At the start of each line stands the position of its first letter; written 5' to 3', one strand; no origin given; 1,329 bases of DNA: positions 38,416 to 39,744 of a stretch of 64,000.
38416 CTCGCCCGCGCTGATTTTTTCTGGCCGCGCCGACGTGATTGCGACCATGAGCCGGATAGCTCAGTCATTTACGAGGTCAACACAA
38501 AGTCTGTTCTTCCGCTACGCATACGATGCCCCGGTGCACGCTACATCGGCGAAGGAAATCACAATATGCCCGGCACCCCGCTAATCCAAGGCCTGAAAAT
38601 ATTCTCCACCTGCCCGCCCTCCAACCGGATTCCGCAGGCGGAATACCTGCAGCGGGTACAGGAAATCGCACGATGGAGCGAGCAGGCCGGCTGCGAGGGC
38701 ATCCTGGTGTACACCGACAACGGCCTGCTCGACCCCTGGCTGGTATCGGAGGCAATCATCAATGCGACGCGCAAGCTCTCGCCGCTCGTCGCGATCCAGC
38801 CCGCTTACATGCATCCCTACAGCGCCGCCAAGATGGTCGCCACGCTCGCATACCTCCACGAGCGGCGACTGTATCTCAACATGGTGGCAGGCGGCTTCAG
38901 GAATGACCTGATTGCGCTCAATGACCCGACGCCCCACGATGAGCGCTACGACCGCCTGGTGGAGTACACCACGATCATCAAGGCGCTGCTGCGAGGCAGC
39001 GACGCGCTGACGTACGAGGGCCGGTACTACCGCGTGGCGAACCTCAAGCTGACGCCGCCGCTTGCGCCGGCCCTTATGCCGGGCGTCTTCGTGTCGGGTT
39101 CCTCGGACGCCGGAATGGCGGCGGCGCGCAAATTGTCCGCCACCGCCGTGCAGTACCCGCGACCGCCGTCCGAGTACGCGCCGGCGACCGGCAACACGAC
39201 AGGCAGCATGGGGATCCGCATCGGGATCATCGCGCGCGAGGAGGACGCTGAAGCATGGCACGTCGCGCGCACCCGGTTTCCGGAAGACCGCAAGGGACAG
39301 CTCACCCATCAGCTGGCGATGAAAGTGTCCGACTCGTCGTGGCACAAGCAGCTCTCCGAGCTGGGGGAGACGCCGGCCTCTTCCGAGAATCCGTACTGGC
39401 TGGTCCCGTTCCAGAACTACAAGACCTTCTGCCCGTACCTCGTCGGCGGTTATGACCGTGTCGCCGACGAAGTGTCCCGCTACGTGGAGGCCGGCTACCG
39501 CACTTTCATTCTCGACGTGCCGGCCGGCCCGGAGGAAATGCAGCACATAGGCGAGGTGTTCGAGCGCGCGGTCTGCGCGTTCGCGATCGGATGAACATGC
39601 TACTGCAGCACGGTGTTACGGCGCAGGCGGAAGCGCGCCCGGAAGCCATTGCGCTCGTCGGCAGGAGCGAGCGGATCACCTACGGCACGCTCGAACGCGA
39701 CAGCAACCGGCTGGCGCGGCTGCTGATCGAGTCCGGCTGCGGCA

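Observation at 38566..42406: Translationally coupled LLM monooxygenase / DltA-like adenylation enzyme / Fmt-like formyltransferase / DltC-like carrier cassette at the head of an EPS operon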

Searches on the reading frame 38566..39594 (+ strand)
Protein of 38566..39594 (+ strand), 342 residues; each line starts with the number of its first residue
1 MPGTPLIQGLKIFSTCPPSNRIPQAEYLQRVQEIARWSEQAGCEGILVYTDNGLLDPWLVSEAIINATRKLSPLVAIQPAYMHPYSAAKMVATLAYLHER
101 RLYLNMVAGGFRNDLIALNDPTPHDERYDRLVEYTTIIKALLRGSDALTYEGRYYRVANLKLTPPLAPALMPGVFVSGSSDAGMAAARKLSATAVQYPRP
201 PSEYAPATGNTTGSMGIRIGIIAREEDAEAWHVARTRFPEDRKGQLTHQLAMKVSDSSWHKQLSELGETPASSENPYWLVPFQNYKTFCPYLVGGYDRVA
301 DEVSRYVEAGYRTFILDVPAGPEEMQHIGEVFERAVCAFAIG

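Call 3: search_protein_families(library=pfam, proteins=[window:38566-39594:+], max_evalue=0.01)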
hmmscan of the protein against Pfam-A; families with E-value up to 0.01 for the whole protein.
window:38566-39594:+ (342 aa): 1 family
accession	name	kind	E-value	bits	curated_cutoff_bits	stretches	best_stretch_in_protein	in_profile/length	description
PF00296.26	Bac_luciferase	-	2.8e-34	119.4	27.9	1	20-312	13-313/314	Luciferase-like monooxygenase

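Call 4: search_protein_families(library=ncbifam, proteins=[window:38566-39594:+], max_evalue=0.001)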
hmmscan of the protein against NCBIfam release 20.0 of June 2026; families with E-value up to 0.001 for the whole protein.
window:38566-39594:+ (342 aa): 13 families
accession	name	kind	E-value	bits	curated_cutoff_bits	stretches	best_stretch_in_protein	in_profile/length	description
NF001939.1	PRK00719.1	subfamily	1.5e-36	126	510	1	25-331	26-341/373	alkanesulfonate monooxygenase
TIGR03565.1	alk_sulf_monoox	equivalog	1.3e-35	123.1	518.2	1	21-329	22-339/346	FMNH2-dependent alkanesulfonate monooxygenase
TIGR04021.1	LLM_DMSO2_sfnG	equivalog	1.1e-21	77.6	382.95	1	58-191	64-197/350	dimethylsulfone monooxygenase SfnG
TIGR03860.1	FMN_nitrolo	subfamily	5.4e-12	45.3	279.7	1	54-143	70-161/422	NtaA/DmoA family FMN-dependent monooxygenase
TIGR03619.1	F420_Rv2161c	subfamily_domain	1.3e-11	44.6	166.9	1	54-214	43-185/247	TIGR03619 family F420-dependent LLM class oxidoreductase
TIGR04465.1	ArgArg_F420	equivalog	2.2e-11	43.5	470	1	56-181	95-219/364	F420-dependent hydroxymycolic acid dehydrogenase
TIGR03560.1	F420_Rv1855c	subfamily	1.7e-10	41.1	231.4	1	53-179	48-175/227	TIGR03560 family F420-dependent LLM class oxidoreductase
TIGR03557.1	F420_G6P_family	subfamily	5.9e-09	35.5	210.4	1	58-240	50-233/316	TIGR03557 family F420-dependent LLM class oxidoreductase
TIGR03885.1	flavin_revert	hypoth_equivalog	2.3e-08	33.6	398.7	1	60-171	52-163/315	TIGR03885 family FMN-dependent LLM class oxidoreductase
TIGR03612.1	RutA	equivalog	1.1e-07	31.7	498.3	1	76-190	86-200/355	pyrimidine utilization protein A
TIGR03621.1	F420_MSMEG_2516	subfamily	3.2e-07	29.8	213.15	1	26-166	11-153/295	TIGR03621 family F420-dependent LLM class oxidoreductase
TIGR03854.1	F420_MSMEG_3544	hypoth_equivalog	2.2e-05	23.9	295.6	1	72-190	60-173/290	TIGR03854 family LLM class F420-dependent oxidoreductase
TIGR03571.1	lucif_BA3436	subfamily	3.3e-05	23.3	303.9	1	54-205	66-215/304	TIGR03571 family LLM class oxidoreductase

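Call 24: search_solved_structures(query=window:38566-39594:+, max_evalue=0.001)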
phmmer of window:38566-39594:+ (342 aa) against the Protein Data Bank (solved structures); distinct sequences matched with E-value up to 0.001: 15.
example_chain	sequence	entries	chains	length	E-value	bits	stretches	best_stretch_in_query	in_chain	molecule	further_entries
7jv3_A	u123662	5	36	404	3.8e-24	88.8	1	29-317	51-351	Alkanesulfonate monooxygenase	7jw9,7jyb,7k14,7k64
1m41_A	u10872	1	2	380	6.5e-23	84.7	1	31-331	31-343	FMNH2-dependent alkanesulfonate monooxygenase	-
1nqk_A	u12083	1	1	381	6.6e-23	84.7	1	31-331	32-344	Alkanesulfonate monooxygenase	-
8t0u_A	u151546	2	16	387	4.3e-14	55.7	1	60-191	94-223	FMNH(2)-dependent dimethylsulfone monooxygenase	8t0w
3rao_A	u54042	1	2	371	1.8e-13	53.6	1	55-182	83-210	Putative Luciferase-like Monooxygenase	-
8vw6_A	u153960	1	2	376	1.4e-12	50.8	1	53-331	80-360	Alkanesulfonate monooxygenase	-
9fp4_A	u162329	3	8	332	4.5e-11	45.8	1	54-184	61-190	F420-dependent hydroxymycolic acid dehydrogenase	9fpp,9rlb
7oh2_A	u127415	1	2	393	2e-08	37.1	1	61-330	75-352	Alkanesulfonate monooxygenase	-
6lr1_A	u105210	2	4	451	1.6e-07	34.1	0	63-145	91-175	Hexachlorobenzene oxidative dehalogenase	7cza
7olf_A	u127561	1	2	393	7.5e-07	31.9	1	68-330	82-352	Methanesulfonate sulfonatase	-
6ak1_A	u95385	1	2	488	1.4e-06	31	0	61-145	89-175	Dimethyl-sulfide monooxygenase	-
3b9n_A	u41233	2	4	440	7.2e-06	28.7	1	55-145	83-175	Alkane monooxygenase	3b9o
5w48_A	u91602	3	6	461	1.2e-05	28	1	53-149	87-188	Riboflavin Lyase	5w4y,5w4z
7e36_B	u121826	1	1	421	4.4e-05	26.1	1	54-187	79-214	FMN-dependent oxidoreductase (Nitrilotriacetate monooxygenase family)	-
5dqp_A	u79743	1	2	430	0.00044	22.8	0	55-141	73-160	EDTA monooxygenase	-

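Call 34: find_homologous_proteins(query=window:38566-39594:+, max_evalue=1e-10)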
Query window:38566-39594:+ (342 aa): 6676 proteins with E <= 1e-10 among 8000 candidates; the best 120 are listed.
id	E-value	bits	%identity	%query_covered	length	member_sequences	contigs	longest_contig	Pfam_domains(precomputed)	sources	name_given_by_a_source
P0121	1.8e-213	726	92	100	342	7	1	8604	PF00296.27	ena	-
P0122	1.3e-212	723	92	100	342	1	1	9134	PF00296.27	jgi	jgi:alkanesulfonate monooxygenase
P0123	9.1e-201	684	87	100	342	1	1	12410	PF00296.27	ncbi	ncbi:MAG: LLM class flavin-dependent oxidoreductase [Betaproteobacteria bacterium]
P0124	2.6e-200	683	87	100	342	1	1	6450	PF00296.27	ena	-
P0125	4.2e-200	682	87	100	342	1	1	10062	PF00296.27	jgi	jgi:alkanesulfonate monooxygenase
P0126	2.6e-199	680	86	100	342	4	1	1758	PF00296.27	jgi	jgi:alkanesulfonate monooxygenase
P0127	2.4e-191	653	82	100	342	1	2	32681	PF00296.27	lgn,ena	-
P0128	1.8e-188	644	80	100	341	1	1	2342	PF00296.27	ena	-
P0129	2.2e-186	637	79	100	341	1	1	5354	PF00296.27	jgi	jgi:alkanesulfonate monooxygenase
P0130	2.3e-186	637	79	100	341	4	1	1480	PF00296.27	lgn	-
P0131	3.6e-185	633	79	100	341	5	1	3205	PF00296.27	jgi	jgi:alkanesulfonate monooxygenase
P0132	3.5e-183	627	78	100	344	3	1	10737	PF00296.27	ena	-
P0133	2.1e-181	621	78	100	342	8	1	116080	PF00296.27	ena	-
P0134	9.6e-179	612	79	100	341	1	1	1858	PF00296.27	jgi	-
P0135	6.2e-178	609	77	98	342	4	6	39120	PF00296.27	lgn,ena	-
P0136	7.1e-178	609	77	100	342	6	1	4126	PF00296.27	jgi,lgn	jgi:alkanesulfonate monooxygenase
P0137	1.7e-177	608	75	100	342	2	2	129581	PF00296.27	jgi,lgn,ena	-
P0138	1.9e-176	604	77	98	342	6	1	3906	PF00296.27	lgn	-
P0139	2.3e-176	604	78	100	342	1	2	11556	PF00296.27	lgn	-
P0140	1.2e-175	602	78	98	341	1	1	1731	PF00296.27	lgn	-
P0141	5.0e-175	600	74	100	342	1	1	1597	PF00296.27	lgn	-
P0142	1.7e-174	598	74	98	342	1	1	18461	PF00296.27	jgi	-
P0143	2.0e-173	594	75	100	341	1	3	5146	PF00296.27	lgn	-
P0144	5.6e-172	590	76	97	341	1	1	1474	PF00296.27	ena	-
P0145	4.6e-171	587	75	98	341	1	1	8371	PF00296.27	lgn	-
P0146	2.5e-168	578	73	100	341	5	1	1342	PF00296.27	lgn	-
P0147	4.3e-165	567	73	100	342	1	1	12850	PF00296.27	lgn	-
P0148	7.4e-165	566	74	96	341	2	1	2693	PF00296.27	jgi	jgi:alkanesulfonate monooxygenase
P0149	8.1e-165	566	73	98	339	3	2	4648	PF00296.27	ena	-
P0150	1.9e-164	565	74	98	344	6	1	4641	PF00296.27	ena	-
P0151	3.8e-164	564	74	98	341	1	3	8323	PF00296.27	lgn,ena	-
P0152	3.9e-164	564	74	98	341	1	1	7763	PF00296.27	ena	-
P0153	2.0e-163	562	73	98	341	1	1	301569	PF00296.27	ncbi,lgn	-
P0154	2.1e-163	561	73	97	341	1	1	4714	PF00296.27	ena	-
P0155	2.7e-163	561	73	97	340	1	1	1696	PF00296.27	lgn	-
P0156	1.1e-162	559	78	91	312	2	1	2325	PF00296.27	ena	-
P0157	4.6e-162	557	72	97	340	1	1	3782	PF00296.27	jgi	jgi:alkanesulfonate monooxygenase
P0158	4.8e-162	557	73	97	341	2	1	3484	PF00296.27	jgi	jgi:alkanesulfonate monooxygenase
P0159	3.0e-161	554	72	96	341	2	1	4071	PF00296.27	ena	-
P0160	9.5e-161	553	71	97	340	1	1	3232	PF00296.27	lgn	-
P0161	1.0e-160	553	73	96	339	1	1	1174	PF00296.27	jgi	jgi:alkanesulfonate monooxygenase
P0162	1.6e-160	552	73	98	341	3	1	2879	PF00296.27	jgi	jgi:alkanesulfonate monooxygenase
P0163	2.0e-160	552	72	96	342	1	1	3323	PF00296.27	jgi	jgi:alkanesulfonate monooxygenase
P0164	2.2e-160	552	71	98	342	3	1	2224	PF00296.27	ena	-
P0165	3.3e-160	551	71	98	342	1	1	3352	PF00296.27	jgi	-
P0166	3.5e-160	551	72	98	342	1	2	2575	PF00296.27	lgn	-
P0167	3.8e-160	551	70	98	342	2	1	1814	PF00296.27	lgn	-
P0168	3.9e-160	551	71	99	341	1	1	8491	PF00296.27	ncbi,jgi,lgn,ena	-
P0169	8.0e-160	550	72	97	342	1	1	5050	PF00296.27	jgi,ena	-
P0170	1.1e-159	549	70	98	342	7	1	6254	PF00296.27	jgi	jgi:alkanesulfonate monooxygenase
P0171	1.4e-159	549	70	98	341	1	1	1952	PF00296.27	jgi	jgi:alkanesulfonate monooxygenase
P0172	1.7e-159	549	71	98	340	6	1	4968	PF00296.27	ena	-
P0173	2.0e-159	548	73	95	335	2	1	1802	PF00296.27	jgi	jgi:alkanesulfonate monooxygenase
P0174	2.4e-159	548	69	99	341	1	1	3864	PF00296.27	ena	-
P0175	2.6e-159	548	74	95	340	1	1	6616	PF00296.27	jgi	jgi:alkanesulfonate monooxygenase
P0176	3.9e-159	547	72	97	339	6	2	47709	PF00296.27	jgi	-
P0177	5.0e-159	547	71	98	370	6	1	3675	PF00296.27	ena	-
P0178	5.6e-159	547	71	96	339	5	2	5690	PF00296.27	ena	-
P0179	9.7e-159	546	71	98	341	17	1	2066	PF00296.27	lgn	-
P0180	1.1e-158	546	70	99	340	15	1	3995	PF00296.27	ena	-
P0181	1.6e-158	545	71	96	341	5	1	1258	PF00296.27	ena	-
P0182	2.1e-158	545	71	96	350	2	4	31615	PF00296.27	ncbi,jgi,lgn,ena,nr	ncbi:MAG TPA: LLM class flavin-dependent oxidoreductase [Burkholderiales bacterium]|jgi:alkanesulfon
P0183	2.2e-158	545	72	98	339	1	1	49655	PF00296.27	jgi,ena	-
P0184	2.2e-158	545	72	96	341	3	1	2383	PF00296.27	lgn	-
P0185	2.8e-158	545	71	96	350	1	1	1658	PF00296.27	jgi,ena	-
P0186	3.4e-158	544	72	97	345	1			PF00296.27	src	-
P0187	3.7e-158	544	70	98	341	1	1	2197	PF00296.27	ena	-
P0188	5.4e-158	544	69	96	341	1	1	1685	PF00296.27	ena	-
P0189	5.9e-158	544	71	98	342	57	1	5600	PF00296.27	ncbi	-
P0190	6.4e-158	543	70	98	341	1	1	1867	PF00296.27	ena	-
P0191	6.7e-158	543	70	98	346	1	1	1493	PF00296.27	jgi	-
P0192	7.3e-158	543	70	98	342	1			PF00296.27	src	-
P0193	7.6e-158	543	71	96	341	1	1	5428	PF00296.27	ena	-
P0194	7.6e-158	543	71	95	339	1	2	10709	PF00296.27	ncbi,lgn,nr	ncbi:MAG: LLM class flavin-dependent oxidoreductase [Betaproteobacteria bacterium]|nr:LLM class flav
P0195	9.7e-158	543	72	96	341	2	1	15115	PF00296.27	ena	-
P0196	1.6e-157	542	71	96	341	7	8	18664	PF00296.27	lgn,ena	-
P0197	2.4e-157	542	70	98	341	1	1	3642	PF00296.27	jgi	jgi:alkanesulfonate monooxygenase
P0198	3.1e-157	541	71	96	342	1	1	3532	PF00296.27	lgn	-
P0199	3.9e-157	541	70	98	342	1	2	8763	PF00296.27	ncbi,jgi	-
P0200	4.2e-157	541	72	96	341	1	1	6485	PF00296.27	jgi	jgi:alkanesulfonate monooxygenase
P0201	4.4e-157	541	70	98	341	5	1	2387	PF00296.27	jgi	jgi:alkanesulfonate monooxygenase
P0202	5.1e-157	540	71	96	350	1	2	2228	PF00296.27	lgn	-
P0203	5.6e-157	540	71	96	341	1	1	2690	PF00296.27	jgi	jgi:alkanesulfonate monooxygenase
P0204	6.3e-157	540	71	98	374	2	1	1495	PF00296.27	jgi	-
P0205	6.7e-157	540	71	97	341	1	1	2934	PF00296.27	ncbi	-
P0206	8.5e-157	540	71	96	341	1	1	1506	PF00296.27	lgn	-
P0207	9.2e-157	540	71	96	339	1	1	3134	PF00296.27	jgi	jgi:alkanesulfonate monooxygenase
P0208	1.0e-156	539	70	98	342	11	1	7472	PF00296.27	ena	-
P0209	1.3e-156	539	69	98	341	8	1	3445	PF00296.27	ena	-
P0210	1.7e-156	539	70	98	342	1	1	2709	PF00296.27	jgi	jgi:alkanesulfonate monooxygenase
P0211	2.5e-156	538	71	96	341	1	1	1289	PF00296.27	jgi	-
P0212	2.5e-156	538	70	98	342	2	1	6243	PF00296.27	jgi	-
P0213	3.2e-156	538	70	98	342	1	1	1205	PF00296.27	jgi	-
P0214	4.2e-156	537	70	98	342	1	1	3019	PF00296.27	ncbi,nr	ncbi:MAG: LLM class flavin-dependent oxidoreductase [Betaproteobacteria bacterium]|nr:MAG: LLM class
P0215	4.4e-156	537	70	96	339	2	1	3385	PF00296.27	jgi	-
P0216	4.8e-156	537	72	96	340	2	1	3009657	PF00296.27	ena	-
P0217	4.9e-156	537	71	96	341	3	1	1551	PF00296.27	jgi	-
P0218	5.0e-156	537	69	98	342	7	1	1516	PF00296.27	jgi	-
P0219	5.5e-156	537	70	98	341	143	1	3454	PF00296.27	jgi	jgi:alkanesulfonate monooxygenase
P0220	5.8e-156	537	70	98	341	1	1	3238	PF00296.27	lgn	-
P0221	5.9e-156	537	70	99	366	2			PF00296.27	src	-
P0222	6.4e-156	537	70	98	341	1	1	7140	PF00296.27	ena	-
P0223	6.7e-156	537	69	98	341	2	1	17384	PF00296.27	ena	-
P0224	7.0e-156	537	71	96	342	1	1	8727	PF00296.27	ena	-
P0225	7.2e-156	537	69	98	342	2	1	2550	PF00296.27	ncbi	-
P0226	7.4e-156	537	71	96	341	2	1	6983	PF00296.27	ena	-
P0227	8.7e-156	536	71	96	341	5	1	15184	PF00296.27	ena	-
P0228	9.0e-156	536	70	98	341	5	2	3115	PF00296.27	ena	-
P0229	1.0e-155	536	71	96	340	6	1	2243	PF00296.27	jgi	jgi:alkanesulfonate monooxygenase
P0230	1.1e-155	536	70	96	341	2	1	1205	PF00296.27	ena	-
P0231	1.1e-155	536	69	98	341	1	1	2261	PF00296.27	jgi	jgi:alkanesulfonate monooxygenase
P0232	1.2e-155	536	69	98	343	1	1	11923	PF00296.27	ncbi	-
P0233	1.2e-155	536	71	96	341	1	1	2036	PF00296.27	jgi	jgi:alkanesulfonate monooxygenase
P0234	1.3e-155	536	71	96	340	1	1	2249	PF00296.27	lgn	-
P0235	1.4e-155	536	70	98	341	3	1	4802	PF00296.27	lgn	-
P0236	1.6e-155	536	70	96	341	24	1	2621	PF00296.27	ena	-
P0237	1.9e-155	535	70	99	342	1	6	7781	PF00296.27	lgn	-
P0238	1.9e-155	535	68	97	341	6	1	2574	PF00296.27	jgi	jgi:alkanesulfonate monooxygenase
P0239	2.1e-155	535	71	96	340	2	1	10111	PF00296.27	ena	-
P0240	2.2e-155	535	68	96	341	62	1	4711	PF00296.27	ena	-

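Call 35: find_encoding_contigs(protein=P0216, flank=10000, max_places=1)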
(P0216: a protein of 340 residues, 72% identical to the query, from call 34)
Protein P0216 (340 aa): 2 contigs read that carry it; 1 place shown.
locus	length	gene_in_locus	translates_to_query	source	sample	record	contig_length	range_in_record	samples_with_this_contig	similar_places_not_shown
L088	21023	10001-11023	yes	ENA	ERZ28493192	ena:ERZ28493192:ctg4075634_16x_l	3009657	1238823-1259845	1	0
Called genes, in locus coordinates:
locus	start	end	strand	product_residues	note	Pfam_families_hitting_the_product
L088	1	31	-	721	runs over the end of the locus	PF02897:Peptidase_S9_N, PF00326:Peptidase_S9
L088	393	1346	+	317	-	PF00072:Response_reg, PF00990:GGDEF (weak)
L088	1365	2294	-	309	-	PF01522:Polysacc_deac_1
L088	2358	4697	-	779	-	PF17957:Big_7, PF07995:GSDH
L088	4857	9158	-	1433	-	PF14008:Metallophos_C (weak), PF00801:PKD, PF18911:PKD_4, PF00801:PKD, PF18911:PKD_4, PF00801:PKD, PF18911:PKD_4, PF18911:PKD_4, +3 more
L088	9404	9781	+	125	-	PF01648:ACPS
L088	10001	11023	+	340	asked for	PF00296:Bac_luciferase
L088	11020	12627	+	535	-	PF00501:AMP-binding, PF13193:AMP-binding_C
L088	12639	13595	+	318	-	PF00551:Formyl_trans_N, PF02911:Formyl_trans_C (weak)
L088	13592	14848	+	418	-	PF22842:Pel9A-like_beta_helix, PF13229:Beta_helix (weak)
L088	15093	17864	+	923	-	PF18998:Flg_new_2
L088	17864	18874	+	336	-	-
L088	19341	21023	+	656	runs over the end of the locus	PF02368:Big_2, PF00041:fn3 (faint), PF22842:Pel9A-like_beta_helix, PF13229:Beta_helix, PF05048:NosD (weak)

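Call 36: find_encoding_contigs(protein=P0153, flank=10000, max_places=1)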
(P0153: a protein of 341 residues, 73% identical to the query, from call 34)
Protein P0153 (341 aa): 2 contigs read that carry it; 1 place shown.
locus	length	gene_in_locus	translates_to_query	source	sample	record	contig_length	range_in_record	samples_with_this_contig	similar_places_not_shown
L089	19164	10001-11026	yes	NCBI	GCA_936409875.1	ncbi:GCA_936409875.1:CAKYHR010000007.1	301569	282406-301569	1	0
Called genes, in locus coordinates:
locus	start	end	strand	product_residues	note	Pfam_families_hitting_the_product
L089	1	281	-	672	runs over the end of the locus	PF00270:DEAD (weak), PF13307:Helicase_C_2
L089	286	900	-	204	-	PF03544:TonB_C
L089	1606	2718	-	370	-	PF00072:Response_reg, PF00990:GGDEF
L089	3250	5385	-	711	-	PF00072:Response_reg, PF23198:PDE8A_N (faint), PF00512:HisKA, PF02518:HATPase_c, PF00072:Response_reg, PF01627:Hpt (weak)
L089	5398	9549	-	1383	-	PF18947:HAMP_2, PF00672:HAMP, PF18947:HAMP_2, PF01590:GAF, PF13185:GAF_2, PF00512:HisKA, PF02518:HATPase_c, PF00072:Response_reg, +4 more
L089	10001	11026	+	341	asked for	PF00296:Bac_luciferase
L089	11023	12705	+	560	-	PF00501:AMP-binding, PF13193:AMP-binding_C (weak)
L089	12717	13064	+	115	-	PF00550:PP-binding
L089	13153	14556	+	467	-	PF04932:Wzy_C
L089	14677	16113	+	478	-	PF01943:Polysacc_synt, PF13440:Polysacc_synt_3, PF01554:MatE (weak)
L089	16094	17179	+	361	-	PF00535:Glycos_transf_2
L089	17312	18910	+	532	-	PF24793:GINT1_N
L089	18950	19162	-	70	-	?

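Call 43: find_related_loci(query=A2, collection=metagenome_contigs, flank=8000)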
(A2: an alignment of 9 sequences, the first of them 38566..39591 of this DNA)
Query A2 (342 aa) in metagenome_contigs; peptide patterns used: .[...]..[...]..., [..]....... (x = any residue, [..] = any of these).
600 stretches matched a pattern (row limit reached: there are more); 577 encode a relative of the query (tblastn E <= 1e-3); the best 80 are kept; 80 distinct loci.
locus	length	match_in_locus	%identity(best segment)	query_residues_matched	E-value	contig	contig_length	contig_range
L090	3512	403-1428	93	1-342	0e+0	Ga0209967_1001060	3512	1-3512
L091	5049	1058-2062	72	8-340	3e-167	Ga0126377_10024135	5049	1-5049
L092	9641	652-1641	72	8-337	6e-164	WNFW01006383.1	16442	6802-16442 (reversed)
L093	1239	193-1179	71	8-336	8e-180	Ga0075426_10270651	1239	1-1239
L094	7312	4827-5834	71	1-336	7e-163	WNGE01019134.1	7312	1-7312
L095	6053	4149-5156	69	1-336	1e-163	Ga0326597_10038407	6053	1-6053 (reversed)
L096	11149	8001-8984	74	6-333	1e-161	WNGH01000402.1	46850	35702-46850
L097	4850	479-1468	72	8-337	3e-165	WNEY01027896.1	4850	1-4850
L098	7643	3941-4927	71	8-336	2e-161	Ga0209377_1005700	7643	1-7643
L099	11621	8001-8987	71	8-336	4e-161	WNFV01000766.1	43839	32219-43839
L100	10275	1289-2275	71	8-336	6e-161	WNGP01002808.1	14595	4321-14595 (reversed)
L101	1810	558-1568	69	1-335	1e-174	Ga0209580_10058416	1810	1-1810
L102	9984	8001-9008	70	1-336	8e-161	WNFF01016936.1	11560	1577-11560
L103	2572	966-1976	69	1-337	1e-170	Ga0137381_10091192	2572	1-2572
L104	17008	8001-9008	70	1-336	9e-160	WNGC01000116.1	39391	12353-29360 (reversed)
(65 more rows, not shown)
